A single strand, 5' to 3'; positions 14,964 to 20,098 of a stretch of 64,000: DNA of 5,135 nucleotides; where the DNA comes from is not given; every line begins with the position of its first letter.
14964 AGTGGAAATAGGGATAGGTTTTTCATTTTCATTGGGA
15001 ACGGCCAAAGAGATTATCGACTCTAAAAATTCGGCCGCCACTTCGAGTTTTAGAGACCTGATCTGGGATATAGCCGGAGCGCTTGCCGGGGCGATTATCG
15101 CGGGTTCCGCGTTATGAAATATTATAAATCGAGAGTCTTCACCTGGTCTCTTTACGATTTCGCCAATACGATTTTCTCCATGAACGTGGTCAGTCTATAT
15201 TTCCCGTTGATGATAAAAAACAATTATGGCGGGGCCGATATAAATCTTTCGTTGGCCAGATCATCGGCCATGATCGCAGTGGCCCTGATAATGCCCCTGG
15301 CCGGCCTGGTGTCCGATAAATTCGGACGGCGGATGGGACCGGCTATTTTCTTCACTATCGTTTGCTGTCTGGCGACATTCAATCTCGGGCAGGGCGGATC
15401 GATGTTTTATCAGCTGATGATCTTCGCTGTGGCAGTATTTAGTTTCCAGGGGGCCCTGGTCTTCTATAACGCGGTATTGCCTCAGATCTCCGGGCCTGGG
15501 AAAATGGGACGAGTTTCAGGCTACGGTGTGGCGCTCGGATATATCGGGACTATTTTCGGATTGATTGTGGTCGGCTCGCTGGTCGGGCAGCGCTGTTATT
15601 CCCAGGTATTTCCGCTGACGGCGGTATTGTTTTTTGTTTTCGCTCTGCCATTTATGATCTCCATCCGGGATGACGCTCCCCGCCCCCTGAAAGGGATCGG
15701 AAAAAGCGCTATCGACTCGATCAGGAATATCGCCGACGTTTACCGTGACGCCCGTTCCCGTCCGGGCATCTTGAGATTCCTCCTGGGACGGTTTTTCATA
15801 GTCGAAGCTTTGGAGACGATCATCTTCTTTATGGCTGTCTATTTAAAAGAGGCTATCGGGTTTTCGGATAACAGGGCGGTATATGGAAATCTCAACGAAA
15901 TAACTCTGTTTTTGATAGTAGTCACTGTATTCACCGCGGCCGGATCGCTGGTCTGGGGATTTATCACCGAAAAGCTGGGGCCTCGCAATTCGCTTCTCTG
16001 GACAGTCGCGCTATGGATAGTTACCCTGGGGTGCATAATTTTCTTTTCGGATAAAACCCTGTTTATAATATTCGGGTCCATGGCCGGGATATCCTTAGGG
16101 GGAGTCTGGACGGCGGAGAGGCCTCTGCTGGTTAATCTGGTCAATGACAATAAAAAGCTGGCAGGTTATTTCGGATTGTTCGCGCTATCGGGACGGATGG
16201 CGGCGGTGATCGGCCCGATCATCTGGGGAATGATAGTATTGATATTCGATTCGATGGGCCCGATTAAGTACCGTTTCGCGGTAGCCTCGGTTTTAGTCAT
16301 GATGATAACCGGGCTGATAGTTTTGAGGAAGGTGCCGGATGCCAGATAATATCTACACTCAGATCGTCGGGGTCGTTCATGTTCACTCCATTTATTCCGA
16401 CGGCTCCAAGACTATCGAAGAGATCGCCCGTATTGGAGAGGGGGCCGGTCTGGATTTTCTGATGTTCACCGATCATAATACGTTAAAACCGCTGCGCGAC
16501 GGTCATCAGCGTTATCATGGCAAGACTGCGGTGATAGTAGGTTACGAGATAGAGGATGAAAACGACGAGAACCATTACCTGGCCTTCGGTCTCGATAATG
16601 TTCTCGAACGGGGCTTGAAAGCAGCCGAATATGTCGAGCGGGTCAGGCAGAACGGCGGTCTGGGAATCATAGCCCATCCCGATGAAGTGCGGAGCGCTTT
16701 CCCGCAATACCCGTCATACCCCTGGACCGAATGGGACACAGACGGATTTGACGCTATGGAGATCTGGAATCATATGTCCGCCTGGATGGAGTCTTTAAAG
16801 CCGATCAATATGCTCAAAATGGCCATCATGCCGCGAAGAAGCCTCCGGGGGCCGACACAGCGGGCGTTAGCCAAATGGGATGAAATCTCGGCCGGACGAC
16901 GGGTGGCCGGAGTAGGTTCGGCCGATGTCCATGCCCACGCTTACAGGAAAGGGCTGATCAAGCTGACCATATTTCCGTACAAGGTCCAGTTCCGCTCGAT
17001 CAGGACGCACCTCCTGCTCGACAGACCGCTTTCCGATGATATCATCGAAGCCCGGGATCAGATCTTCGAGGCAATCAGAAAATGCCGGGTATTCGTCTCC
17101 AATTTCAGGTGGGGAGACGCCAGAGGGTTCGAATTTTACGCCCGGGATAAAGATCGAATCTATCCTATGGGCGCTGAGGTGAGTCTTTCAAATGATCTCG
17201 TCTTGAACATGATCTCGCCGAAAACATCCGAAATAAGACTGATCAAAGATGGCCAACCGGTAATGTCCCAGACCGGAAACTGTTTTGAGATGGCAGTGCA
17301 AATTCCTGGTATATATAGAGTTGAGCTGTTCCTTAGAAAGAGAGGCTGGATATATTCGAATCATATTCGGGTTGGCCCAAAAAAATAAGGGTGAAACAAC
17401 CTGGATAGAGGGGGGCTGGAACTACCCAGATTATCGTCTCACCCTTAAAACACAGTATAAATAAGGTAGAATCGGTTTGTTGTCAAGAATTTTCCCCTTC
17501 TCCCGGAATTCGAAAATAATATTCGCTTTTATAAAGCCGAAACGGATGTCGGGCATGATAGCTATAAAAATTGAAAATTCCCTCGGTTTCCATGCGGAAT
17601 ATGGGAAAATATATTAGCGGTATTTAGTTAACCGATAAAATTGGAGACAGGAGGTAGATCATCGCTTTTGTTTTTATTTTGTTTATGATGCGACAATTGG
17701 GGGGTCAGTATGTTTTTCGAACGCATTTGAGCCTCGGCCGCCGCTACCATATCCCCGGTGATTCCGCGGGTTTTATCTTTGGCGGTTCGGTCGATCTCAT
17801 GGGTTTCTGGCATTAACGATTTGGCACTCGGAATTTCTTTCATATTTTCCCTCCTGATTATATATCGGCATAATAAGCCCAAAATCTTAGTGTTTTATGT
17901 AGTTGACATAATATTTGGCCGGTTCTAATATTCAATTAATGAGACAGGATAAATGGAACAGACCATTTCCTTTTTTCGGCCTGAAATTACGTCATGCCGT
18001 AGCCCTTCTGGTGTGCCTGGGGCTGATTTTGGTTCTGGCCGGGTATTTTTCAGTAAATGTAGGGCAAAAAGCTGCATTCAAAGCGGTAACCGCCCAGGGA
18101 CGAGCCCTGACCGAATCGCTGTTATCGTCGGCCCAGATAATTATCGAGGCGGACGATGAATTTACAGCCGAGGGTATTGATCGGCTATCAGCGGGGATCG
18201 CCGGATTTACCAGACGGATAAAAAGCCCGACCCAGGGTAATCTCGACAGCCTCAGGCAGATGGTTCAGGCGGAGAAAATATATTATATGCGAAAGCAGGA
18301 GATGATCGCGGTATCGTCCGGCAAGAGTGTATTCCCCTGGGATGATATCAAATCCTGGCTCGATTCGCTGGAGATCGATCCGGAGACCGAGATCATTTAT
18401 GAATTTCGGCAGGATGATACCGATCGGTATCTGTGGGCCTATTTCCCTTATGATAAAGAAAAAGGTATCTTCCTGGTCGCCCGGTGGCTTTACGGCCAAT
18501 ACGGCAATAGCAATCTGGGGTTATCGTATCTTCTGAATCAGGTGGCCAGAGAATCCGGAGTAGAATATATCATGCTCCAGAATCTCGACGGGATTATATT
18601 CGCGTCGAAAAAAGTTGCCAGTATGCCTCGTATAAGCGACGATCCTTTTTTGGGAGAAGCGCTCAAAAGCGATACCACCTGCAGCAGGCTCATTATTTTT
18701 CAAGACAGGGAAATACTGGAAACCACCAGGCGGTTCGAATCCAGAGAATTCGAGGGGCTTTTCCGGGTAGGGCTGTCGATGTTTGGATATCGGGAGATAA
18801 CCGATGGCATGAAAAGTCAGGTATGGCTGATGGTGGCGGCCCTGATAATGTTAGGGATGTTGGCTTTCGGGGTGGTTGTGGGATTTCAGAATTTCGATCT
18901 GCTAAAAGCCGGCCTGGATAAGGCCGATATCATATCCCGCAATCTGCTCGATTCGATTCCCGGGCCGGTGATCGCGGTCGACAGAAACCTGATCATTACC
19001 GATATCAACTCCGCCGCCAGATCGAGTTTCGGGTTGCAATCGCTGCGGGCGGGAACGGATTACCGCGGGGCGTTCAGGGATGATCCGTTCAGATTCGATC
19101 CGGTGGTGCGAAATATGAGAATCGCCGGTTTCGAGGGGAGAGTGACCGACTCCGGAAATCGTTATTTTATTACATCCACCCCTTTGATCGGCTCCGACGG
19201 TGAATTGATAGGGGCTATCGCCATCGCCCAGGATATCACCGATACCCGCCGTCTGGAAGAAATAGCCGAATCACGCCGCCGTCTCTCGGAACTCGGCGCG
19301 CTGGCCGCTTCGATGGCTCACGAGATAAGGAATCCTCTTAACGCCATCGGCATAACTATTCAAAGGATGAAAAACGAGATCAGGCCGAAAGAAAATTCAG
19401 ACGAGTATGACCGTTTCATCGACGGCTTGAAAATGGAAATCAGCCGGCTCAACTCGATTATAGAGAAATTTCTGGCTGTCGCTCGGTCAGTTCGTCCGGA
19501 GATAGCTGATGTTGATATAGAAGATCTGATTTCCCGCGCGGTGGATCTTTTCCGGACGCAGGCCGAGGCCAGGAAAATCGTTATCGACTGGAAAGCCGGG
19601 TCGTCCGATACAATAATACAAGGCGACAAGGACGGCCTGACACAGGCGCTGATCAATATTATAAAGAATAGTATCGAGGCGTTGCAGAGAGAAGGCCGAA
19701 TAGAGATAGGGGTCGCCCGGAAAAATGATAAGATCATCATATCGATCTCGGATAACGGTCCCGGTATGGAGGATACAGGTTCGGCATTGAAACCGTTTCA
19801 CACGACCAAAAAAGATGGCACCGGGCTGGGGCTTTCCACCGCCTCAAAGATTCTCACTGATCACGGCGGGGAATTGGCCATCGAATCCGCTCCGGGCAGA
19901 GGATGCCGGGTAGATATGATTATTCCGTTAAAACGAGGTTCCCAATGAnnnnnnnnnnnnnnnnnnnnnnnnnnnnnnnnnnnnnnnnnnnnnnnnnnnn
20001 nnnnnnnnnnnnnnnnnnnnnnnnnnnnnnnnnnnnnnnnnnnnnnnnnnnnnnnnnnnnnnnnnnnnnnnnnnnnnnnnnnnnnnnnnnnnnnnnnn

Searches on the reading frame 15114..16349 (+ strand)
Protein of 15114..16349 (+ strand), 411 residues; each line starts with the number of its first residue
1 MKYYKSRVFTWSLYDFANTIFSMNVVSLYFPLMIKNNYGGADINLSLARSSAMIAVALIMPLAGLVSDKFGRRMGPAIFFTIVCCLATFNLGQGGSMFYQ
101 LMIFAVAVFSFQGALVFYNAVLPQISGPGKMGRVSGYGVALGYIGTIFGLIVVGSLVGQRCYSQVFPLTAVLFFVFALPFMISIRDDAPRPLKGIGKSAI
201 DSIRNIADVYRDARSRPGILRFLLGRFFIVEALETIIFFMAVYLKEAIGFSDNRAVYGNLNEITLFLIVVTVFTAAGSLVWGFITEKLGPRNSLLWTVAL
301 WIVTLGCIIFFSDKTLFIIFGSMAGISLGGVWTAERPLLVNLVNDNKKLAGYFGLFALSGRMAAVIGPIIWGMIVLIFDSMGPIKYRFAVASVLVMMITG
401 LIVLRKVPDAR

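Call 57: search_protein_families(library=pfam, proteins=[window:15114-16349:+], max_evalue=0.001)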
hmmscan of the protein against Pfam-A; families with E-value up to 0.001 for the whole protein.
window:15114-16349:+ (411 aa): 2 families
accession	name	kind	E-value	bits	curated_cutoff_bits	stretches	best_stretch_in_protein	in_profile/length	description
PF07690.21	MFS_1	-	7.8e-29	101.1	33.4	2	20-251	9-235/347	Major Facilitator Superfamily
PF11700.14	ATG22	-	1.2e-21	77.5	24.1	1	133-405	192-470/482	Vacuole effluxer Atg22 like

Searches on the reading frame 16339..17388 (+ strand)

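Call 57: search_protein_families(library=pfam, proteins=[window:16339-17388:+], max_evalue=0.001)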
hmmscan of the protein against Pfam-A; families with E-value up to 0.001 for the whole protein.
window:16339-17388:+ (349 aa): 1 family
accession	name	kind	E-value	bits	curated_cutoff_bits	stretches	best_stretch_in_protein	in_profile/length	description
PF02811.25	PHP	-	6.3e-06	27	26.4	1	14-80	3-75/164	PHP domain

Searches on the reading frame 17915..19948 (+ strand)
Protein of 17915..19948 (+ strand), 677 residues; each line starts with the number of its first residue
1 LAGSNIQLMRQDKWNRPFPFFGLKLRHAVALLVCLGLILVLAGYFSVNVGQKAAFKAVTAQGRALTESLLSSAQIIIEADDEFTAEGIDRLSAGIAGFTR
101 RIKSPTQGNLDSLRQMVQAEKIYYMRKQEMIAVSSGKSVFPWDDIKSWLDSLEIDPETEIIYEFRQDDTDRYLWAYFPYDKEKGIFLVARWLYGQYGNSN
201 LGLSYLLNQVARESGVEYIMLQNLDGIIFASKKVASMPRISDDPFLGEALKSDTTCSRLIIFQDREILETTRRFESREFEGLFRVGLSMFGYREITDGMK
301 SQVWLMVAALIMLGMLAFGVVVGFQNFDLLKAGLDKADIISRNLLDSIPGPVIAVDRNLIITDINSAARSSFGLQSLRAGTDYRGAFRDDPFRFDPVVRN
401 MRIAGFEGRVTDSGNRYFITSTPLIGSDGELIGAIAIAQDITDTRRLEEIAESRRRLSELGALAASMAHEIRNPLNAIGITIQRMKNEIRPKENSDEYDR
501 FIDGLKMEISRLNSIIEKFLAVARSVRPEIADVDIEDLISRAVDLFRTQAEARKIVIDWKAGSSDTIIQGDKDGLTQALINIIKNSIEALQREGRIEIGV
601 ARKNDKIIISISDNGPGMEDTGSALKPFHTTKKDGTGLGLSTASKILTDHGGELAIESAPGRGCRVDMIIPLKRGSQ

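Call 5: search_protein_families(library=pfam, proteins=[window:17915-19948:+], max_evalue=0.01)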
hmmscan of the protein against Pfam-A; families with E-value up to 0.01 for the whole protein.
window:17915-19948:+ (677 aa): 9 families
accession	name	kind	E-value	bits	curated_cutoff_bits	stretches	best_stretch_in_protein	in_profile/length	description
PF02518.31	HATPase_c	-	8.8e-21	74.9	26.4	1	570-673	1-110/111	Histidine kinase-, DNA gyrase B-, and HSP90-like ATPase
PF00512.31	HisKA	-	1.3e-11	44.8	26.9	1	461-524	3-62/66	His Kinase A (phospho-acceptor) domain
PF08448.16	PAS_4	-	1.5e-06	28.8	23.1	0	415-446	79-110/110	PAS fold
PF14501.12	HATPase_c_5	-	2.5e-06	27.8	22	1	575-659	6-91/102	GHKL domain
PF00989.32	PAS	-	4.7e-05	23.8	22.6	1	342-375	4-37/113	PAS fold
PF13426.13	PAS_9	-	0.00022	21.9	27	1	355-443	7-103/103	PAS domain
PF13589.12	HATPase_c_3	-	0.00056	20.4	25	1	576-633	4-61/137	Histidine kinase-, DNA gyrase B-, and HSP90-like ATPase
PF13188.13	PAS_8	-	0.00083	19.6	21.8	0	342-385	4-45/65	PAS domain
PF13581.12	HATPase_c_2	-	0.0043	17.5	27.4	1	578-640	39-102/127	Histidine kinase-like ATPase domain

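Call 22: search_protein_families(library=ncbifam, proteins=[window:17915-19948:+], max_evalue=0.01)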
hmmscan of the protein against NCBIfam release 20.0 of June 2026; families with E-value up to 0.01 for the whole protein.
window:17915-19948:+ (677 aa): 86 families (the best 25 are shown)
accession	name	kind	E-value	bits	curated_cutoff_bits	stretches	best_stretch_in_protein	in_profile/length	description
NF008468.0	PRK11360.1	equivalog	1e-66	225.6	646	1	334-675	263-611/616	two-component system sensor histidine kinase AtoS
NF007688.0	PRK10364.1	equivalog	2.7e-43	148.4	479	1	444-673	224-452/460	two-component system sensor histidine kinase ZraS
NF010411.0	PRK13837.1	equivalog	1.2e-35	122.8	647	1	431-674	421-677/828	two-component system VirA-like sensor kinase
NF053867.1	SprKinKinDBac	equivalog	2.8e-34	118.4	775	1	452-673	278-498/500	sporulation kinase KinD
TIGR02966.1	phoR_proteo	equivalog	1.4e-30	106.5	334.2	1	343-668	10-331/333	phosphate regulon sensor histidine kinase PhoR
NF047497.1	HK_LIC_12097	equivalog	1.8e-30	105.9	500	1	427-662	117-357/367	LIC_12097 family sensor histidine kinase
NF046044.1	PnpS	equivalog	3.4e-30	105.3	400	1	343-671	59-390/390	two-component system histidine kinase PnpS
TIGR02916.1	PEP_his_kin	equivalog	6.4e-27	94.4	300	1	443-671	459-679/679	XrtA/PEP-CTERM system histidine kinase PrsK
NF047794.1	HisKinPtgB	equivalog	1.4e-26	93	1000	1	457-659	439-642/656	two-component system sensor histidine kinase PgtB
NF008312.0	PRK11100.1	equivalog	4.9e-26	91.6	356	1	466-672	262-474/477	two-component system sensor histidine kinase CreC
NF033092.0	HK_WalK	equivalog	1e-24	87.1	725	1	422-671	343-593/594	cell wall metabolism sensor histidine kinase WalK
NF006800.0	PRK09303.1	equivalog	1.1e-23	83.8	342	1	456-674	147-379/383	histidine kinase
NF052574.1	HisKinEspCMyxo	equivalog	1.3e-23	83.1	1200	1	429-672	386-637/785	serine histidine kinase EspC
NF041880.1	EPS_EpsF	equivalog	1.6e-23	83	900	1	409-663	224-484/492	response regulator EpsF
NF047466.1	hybrid_RR_LvrB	exception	2.1e-23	83.1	500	1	446-671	138-375/377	hybrid histidine kinase/response regulator LvrB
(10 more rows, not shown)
